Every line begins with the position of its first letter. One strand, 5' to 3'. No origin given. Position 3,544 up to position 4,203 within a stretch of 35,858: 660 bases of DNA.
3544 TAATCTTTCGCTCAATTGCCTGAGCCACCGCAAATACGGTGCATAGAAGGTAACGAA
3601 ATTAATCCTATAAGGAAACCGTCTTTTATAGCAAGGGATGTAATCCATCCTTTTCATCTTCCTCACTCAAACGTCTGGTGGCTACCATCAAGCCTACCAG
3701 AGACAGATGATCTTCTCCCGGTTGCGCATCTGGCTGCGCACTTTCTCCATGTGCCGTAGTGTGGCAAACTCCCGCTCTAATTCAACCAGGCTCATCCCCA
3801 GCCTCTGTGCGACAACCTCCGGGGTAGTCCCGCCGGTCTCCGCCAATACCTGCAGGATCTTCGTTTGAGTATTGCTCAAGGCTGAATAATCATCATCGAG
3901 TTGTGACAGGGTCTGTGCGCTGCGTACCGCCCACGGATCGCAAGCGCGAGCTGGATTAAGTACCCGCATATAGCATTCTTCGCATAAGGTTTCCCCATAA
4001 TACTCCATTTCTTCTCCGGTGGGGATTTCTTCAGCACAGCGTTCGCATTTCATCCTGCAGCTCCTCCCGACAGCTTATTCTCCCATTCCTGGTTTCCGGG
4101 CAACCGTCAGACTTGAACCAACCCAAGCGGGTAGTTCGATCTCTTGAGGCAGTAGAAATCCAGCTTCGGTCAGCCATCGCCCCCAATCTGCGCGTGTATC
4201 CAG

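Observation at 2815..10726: Fur-controlled metal/corrinoid-type ABC importer operon with unusual companions (FwdE-like, TsaA-like, epimerase, O-methyltransferase, Zn-ribbon HTH)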

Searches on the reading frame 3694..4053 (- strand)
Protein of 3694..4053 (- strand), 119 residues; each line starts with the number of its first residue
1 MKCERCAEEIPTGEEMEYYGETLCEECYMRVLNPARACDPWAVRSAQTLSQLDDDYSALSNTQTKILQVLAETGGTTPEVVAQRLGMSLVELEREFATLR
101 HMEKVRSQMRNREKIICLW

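Call 4: search_protein_families(library=pfam, proteins=[window:3694-4053:-], max_evalue=0.01)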
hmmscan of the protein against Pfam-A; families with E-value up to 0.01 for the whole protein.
window:3694-4053:- (119 aa): 1 family
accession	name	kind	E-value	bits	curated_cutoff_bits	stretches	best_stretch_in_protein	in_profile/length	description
PF13412.12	HTH_24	-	0.0006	19.8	21.9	1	60-89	2-31/48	Winged helix-turn-helix DNA-binding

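Call 5: search_protein_families(library=ncbifam, proteins=[window:3694-4053:-], max_evalue=0.01)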
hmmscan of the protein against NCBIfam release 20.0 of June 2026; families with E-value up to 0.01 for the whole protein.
window:3694-4053:- (119 aa): 1 family
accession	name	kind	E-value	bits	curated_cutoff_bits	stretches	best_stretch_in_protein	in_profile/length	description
TIGR01884.1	cas_HTH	subfamily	0.0004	19.8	60.2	1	58-116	139-196/202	CRISPR-associated CARF protein Csa3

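Call 48: find_homologous_proteins(query=window:3694-4053:-, max_evalue=0.001)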
Query window:3694-4053:- (119 aa): 294 proteins with E <= 0.001 among 296 candidates; the best 120 are listed.
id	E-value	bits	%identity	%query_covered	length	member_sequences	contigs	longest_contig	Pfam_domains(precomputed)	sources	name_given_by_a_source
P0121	9.6e-74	262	100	100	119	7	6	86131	-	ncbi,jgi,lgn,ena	ncbi:MAG: hypothetical protein ACK2UM_19795 [Anaerolineales bacterium]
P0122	1.9e-62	226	85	100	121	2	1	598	-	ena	-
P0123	3.7e-61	222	83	100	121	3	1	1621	-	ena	-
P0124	1.1e-60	220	82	100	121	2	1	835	-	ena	-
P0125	8.6e-60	217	82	100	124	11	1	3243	-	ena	-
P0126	4.8e-59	215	82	100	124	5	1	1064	-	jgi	jgi:DNA-directed RNA polymerase subunit RPC12/RpoP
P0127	7.2e-59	214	82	100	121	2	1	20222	-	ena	-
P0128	8.8e-59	214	82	100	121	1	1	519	-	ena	-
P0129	9.9e-59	214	82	100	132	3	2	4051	-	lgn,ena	-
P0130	9.9e-59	214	81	100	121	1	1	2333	-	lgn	-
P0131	1.1e-58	214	82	100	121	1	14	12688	-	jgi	jgi:DNA-directed RNA polymerase subunit RPC12/RpoP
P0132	1.3e-58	214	82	100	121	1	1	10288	-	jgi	jgi:hypothetical protein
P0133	1.7e-58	213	81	100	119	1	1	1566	-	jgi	jgi:DNA-directed RNA polymerase subunit RPC12/RpoP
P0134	4.6e-58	212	80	100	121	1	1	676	-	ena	-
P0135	6.4e-58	211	81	100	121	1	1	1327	-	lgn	-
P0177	2.4e-49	184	72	100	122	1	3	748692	-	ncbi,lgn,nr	ncbi:hypothetical protein KQH61_03970 [bacterium]|nr:hypothetical protein [bacterium] MCB2179059.1 h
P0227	2.3e-46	174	64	100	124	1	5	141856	-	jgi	jgi:hypothetical protein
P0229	2.5e-46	174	66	100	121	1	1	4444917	-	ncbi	-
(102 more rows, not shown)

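Call 49: find_encoding_contigs(protein=P0229, flank=10000, max_places=1)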
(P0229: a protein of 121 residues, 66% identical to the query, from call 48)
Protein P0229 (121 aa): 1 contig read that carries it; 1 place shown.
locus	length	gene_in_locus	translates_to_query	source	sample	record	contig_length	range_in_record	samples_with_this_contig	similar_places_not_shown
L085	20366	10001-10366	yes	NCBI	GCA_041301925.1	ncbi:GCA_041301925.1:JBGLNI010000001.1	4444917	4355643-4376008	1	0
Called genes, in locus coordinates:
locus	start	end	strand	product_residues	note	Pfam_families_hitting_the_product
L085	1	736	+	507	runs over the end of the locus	PF27155:Y4rL_C, PF22483:Mu-transpos_C_2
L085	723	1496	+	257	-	PF01695:IstB_IS21, PF00308:Bac_DnaA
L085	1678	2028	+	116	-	PF01842:ACT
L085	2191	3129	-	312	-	PF03462:PCRF, PF00472:RF-1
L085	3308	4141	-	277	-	PF02881:SRP54_N, PF06414:Zeta_toxin (weak), PF00448:SRP54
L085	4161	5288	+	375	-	PF02463:SMC_N (weak)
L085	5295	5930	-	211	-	PF00376:MerR, PF12728:HTH_17, PF13411:MerR_1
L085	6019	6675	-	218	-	PF03209:PUCC, PF07690:MFS_1 (weak)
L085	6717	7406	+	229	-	-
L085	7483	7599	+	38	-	-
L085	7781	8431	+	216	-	PF13189:Cytidylate_kin2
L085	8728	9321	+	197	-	PF00069:Pkinase, PF07714:PK_Tyr_Ser-Thr, PF01636:APH (faint), PF03109:ABC1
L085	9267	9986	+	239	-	PF02589:LUD_dom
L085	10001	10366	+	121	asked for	-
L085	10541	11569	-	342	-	PF02350:Epimerase_2 (weak)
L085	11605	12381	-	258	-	PF01523:PmbA_TldD_1st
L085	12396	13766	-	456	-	PF01523:PmbA_TldD_1st, PF19290:PmbA_TldD_2nd, PF19289:PmbA_TldD_3rd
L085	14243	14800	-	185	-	PF20511:PMI_typeI_cat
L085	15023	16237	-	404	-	PF03979:Sigma70_r1_1, PF00140:Sigma70_r1_2, PF04542:Sigma70_r2, PF04539:Sigma70_r3, PF04545:Sigma70_r4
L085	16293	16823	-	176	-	PF02620:YceD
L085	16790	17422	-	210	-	PF00580:UvrD-helicase, PF13245:AAA_19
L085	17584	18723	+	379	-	PF05036:SPOR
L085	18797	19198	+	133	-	-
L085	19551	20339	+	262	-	-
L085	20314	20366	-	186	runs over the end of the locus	-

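Call 50: find_encoding_contigs(protein=P0177, flank=10000, max_places=1)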
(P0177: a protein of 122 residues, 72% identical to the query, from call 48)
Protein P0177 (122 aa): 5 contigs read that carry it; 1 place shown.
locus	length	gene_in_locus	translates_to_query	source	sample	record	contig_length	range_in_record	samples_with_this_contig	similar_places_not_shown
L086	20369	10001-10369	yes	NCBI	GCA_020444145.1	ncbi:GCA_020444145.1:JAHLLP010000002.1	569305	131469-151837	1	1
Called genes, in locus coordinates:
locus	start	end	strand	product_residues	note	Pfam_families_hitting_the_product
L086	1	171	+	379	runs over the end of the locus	PF01210:NAD_Gly3P_dh_N, PF02558:ApbA, PF03446:NAD_binding_2 (weak), PF02317:Octopine_DH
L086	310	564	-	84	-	-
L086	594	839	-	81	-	-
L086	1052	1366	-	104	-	-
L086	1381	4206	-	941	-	-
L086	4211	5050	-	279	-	-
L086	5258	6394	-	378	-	PF17236:SU10_MCP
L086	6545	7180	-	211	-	-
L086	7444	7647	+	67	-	PF01165:Ribosomal_S21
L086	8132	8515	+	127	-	PF00903:Glyoxalase, PF12681:Glyoxalase_2 (weak)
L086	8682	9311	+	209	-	PF00302:CAT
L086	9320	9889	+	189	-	PF28474:DUF8412, PF13376:OmdA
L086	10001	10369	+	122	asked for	-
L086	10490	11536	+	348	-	PF01073:3Beta_HSD, PF01370:Epimerase, PF05368:NmrA (faint), PF16363:GDP_Man_Dehyd, PF07993:NAD_binding_4, PF13460:NAD_binding_10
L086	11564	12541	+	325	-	PF01408:GFO_IDH_MocA, PF22725:GFO_IDH_MocA_C3, PF02894:GFO_IDH_MocA_C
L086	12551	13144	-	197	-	-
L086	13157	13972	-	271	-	-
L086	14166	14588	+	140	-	PF01894:YjbQ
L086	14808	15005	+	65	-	-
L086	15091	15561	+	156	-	PF02416:TatA_B_E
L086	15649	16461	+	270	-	PF00902:TatC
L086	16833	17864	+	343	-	-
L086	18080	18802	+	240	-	PF02754:CCG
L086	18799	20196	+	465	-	PF02589:LUD_dom, PF13187:Fer4_9 (faint), PF12797:Fer4_2 (faint), PF13183:Fer4_8, PF13237:Fer4_10 (faint), PF00037:Fer4 (faint), PF12798:Fer4_3 (faint), PF12838:Fer4_7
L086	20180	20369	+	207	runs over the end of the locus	PF02589:LUD_dom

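Call 51: find_encoding_contigs(protein=P0227, flank=10000, max_places=1)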
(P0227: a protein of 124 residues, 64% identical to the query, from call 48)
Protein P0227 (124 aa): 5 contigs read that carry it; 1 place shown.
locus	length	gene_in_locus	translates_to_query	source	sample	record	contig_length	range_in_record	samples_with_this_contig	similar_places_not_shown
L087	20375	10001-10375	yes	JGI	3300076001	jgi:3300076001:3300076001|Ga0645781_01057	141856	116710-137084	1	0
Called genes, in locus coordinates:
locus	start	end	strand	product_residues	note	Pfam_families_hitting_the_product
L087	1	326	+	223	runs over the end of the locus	PF12844:HTH_19, PF13443:HTH_26, PF13560:HTH_31, PF01381:HTH_3, PF02311:AraC_binding (weak), PF07883:Cupin_2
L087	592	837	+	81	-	-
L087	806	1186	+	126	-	PF02579:Nitro_FeMo-Co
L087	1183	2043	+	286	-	PF01656:CbiA, PF10609:ParA (weak), PF13614:AAA_31 (faint), PF12838:Fer4_7 (faint), PF12837:Fer4_6 (weak), PF13237:Fer4_10 (weak), PF00037:Fer4 (weak), PF14697:Fer4_21 (weak), +1 more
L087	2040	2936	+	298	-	PF01656:CbiA, PF06564:CBP_BcsQ (faint), PF13614:AAA_31 (faint), PF12837:Fer4_6 (faint), PF00037:Fer4 (weak), PF14697:Fer4_21 (faint), PF10609:ParA (weak)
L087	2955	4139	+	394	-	PF07884:VKOR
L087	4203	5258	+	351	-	PF01883:FeS_assembly_P, PF01656:CbiA, PF10609:ParA, PF13614:AAA_31 (weak)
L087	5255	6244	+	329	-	PF04055:Radical_SAM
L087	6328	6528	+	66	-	PF10133:CooT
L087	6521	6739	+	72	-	PF26551:DUF8180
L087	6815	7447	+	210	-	PF08901:DUF1847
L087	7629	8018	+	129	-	PF01883:FeS_assembly_P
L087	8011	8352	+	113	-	PF01022:HTH_5, PF09339:HTH_IclR (faint)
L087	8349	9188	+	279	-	PF00753:Lactamase_B, PF12706:Lactamase_B_2 (weak)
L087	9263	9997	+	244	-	PF13938:DUF4213, PF04016:DUF364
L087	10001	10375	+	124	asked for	-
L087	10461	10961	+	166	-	PF00210:Ferritin, PF02915:Rubrerythrin (faint)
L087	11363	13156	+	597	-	PF07973:tRNA_SAD, PF00587:tRNA-synt_2b, PF03129:HGTP_anticodon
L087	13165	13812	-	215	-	-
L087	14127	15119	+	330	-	PF03976:PPK2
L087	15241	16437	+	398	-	PF07690:MFS_1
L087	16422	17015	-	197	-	PF20143:NAD_kinase_C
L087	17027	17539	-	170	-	PF01513:NAD_kinase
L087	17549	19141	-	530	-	PF00266:Aminotran_5 (weak), PF21478:GcvP2_C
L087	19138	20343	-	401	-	PF02347:GDC-P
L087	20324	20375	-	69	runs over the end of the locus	-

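Call 98: predict_structure(alignment_id=A7)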
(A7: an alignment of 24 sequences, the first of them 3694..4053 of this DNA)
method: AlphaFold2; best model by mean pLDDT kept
length: 119 residues; sequences in the alignment: 24
mean_pLDDT: 76.7   pTM: 0.48
mean pLDDT of the five models: 76.7, 76.2, 75.0, 69.6, 59.0
residues with pLDDT >= 90: 29; 70-90: 62; 50-70: 6; < 50: 22
segments of 3 or more residues with pLDDT < 50: 35-56
pLDDT, mean of each block of 10 residues (from residue 1): 82 76 79 53 41 53 91 91 93 90 86 88
secondary structure, 60 per line:
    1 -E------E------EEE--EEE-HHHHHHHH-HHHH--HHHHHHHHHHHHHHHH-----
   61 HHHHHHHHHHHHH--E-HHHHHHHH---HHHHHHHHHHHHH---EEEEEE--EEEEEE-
elements in order: E16-18 E21-23 H25-32 H34-37 H40-55 H61-73 H78-85 H89-101 E105-110 E113-118

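Call 104: fold_search(model_id=the predicted structure, library=pdb)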
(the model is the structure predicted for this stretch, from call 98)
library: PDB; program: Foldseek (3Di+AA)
matches with E <= 10: 1880; with E <= 0.001: 6
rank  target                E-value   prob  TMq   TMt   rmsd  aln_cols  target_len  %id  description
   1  3f72_B                6.3e-04  1.00  0.48  0.52   6.5       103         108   17  Crystal Structure of the Staphylococcus aureus pI258 CadC Metal Binding Site 2 Mutant (released 2009-04-07)
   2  2kko_MODEL_1_A        7.2e-04  1.00  0.50  0.55   3.9        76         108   25  Solution NMR structure of the homodimeric winged helix-turn-helix DNA-binding domain (fragment 1-100) Mb0332 f (released 2009-08-11)
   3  1u2w_B                7.7e-04  1.00  0.49  0.54   6.1        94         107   18  Crystal Structure of the Staphylococcus aureus pI258 CadC (released 2005-07-12)
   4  6cdb_A                8.1e-04  1.00  0.52  0.62   2.6        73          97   16  Crystal Structure of V66L CzrA in the Zn(II)bound state (released 2018-07-11)
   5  2nyx_B                8.7e-04  1.00  0.51  0.41  12.7       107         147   19  Crystal structure of RV1404 from Mycobacterium tuberculosis (released 2006-12-05)
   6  5hli_A                9.2e-04  1.00  0.48  0.39  12.4        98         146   20  Structure of Disulfide formed AbfR (released 2017-01-25)
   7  6cda                  1.3e-03  1.00  0.52  0.64   2.6        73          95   16  Crystal structure of L34A CzrA in the Zn(II)bound state (released 2018-07-11)
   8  6j05_B                1.4e-03  1.00  0.50  0.66   3.0        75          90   21  Structures of two ArsR As(III)-responsive repressors: implications for the mechanism of derepression (released 2019-07-03)
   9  6cdb_B                1.7e-03  1.00  0.52  0.64   2.6        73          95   16  Crystal Structure of V66L CzrA in the Zn(II)bound state (released 2018-07-11)
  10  4ggg_A                2.0e-03  1.00  0.51  0.65   2.5        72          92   17  Crystal structure of V66A/L68V CzrA in the Zn(II)bound state. (released 2013-02-06)
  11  1r1u_A                2.0e-03  1.00  0.52  0.65   2.6        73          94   16  Crystal structure of the metal-sensing transcriptional repressor CzrA from Staphylococcus aureus in the apo-form (released 2004-05-18)
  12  1r1v_B                2.0e-03  1.00  0.52  0.63   3.0        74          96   16  Crystal structure of the metal-sensing transcriptional repressor CzrA from Staphylococcus aureus in the Zn2-form (released 2004-05-18)
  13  1r1u_B                2.0e-03  1.00  0.52  0.65   3.0        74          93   16  Crystal structure of the metal-sensing transcriptional repressor CzrA from Staphylococcus aureus in the apo-form (released 2004-05-18)
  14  3cuo_D                2.0e-03  1.00  0.50  0.61   3.9        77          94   18  Crystal structure of the predicted DNA-binding transcriptional regulator from E. coli (released 2008-06-17)
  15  1u2w_A                2.0e-03  1.00  0.47  0.52   6.3        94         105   17  Crystal Structure of the Staphylococcus aureus pI258 CadC (released 2005-07-12)
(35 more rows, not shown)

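Call 108: search_protein_representatives(alignment_id=A7)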
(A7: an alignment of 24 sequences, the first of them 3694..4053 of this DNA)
Query: 24 sequences, 121 profile positions. Proteins with E-value up to 0.001 (for the whole library): 364; up to 1e-10: 181; up to 1e-30: 11. The best 150 are listed.
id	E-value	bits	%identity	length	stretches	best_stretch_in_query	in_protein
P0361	5.4e-43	161.9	-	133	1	1-100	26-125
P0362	2.6e-40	153.2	-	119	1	1-119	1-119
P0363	3.5e-37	143.1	-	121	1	1-114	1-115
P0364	1.1e-36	141.6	-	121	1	1-119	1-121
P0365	2.9e-36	140.1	-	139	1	1-114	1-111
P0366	8.2e-35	135.4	-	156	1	1-120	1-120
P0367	2.3e-34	134.0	-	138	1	1-119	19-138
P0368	3.3e-34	133.5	-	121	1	1-119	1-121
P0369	5.6e-34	132.7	-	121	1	1-119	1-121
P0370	1.7e-33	131.2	-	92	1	1-85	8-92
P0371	2.4e-33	130.7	-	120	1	1-120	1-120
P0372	1.3e-30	121.9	-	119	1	2-118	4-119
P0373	4.0e-30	120.3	-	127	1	1-88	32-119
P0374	5.7e-30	119.8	-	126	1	1-110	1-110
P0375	3.0e-29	117.5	-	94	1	1-78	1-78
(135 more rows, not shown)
